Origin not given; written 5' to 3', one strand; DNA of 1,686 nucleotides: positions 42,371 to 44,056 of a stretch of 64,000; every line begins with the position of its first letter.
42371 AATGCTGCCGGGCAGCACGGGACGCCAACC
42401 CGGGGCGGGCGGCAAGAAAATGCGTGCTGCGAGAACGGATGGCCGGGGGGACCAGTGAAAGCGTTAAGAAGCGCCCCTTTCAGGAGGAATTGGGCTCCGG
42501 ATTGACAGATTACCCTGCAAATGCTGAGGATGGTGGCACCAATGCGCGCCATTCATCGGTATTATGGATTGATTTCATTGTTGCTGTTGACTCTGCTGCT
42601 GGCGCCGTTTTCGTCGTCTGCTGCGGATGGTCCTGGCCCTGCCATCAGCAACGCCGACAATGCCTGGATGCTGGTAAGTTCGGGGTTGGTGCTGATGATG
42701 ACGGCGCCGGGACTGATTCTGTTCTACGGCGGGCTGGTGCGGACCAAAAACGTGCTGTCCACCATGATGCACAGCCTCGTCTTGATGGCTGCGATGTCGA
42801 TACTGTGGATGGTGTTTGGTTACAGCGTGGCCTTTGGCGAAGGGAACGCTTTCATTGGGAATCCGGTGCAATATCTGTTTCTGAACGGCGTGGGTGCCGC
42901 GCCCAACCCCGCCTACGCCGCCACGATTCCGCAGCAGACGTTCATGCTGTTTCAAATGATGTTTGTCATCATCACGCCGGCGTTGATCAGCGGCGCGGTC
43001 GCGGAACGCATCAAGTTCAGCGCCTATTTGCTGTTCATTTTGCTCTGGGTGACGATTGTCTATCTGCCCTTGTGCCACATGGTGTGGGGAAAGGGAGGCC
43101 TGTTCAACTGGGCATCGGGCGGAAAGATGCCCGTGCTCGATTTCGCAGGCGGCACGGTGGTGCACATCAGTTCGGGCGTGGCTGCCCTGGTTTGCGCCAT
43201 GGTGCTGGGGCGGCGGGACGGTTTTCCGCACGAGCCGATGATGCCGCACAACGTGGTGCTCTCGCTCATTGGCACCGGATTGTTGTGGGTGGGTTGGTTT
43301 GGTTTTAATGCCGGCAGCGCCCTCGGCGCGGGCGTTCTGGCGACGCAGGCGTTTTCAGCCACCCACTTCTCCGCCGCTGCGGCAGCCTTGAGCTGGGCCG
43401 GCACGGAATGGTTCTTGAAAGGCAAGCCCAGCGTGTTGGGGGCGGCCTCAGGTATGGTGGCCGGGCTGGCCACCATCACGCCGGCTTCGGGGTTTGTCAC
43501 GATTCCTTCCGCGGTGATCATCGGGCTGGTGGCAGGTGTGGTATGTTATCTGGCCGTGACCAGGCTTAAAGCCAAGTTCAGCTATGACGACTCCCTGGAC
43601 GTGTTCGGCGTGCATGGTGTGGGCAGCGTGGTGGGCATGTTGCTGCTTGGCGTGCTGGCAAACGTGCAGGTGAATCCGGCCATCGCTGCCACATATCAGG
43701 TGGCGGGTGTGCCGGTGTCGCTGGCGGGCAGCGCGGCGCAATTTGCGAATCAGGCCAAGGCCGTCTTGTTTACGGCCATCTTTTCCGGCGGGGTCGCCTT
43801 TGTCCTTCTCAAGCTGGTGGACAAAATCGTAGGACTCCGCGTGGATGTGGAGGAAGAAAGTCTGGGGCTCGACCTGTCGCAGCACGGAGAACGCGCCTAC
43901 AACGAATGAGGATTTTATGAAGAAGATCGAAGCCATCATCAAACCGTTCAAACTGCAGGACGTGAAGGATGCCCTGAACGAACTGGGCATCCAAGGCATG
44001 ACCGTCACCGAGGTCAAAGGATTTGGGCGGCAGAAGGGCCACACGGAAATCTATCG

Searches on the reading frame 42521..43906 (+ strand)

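Call 43: search_protein_families(library=pfam, proteins=[window:42521-43906:+], max_evalue=0.001)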
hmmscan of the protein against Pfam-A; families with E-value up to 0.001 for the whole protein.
window:42521-43906:+ (462 aa): 1 family
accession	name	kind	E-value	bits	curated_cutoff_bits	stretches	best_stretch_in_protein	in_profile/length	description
PF00909.26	Ammonium_transp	-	1.4e-120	403.1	23.2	1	48-460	1-399/399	Ammonium Transporter Family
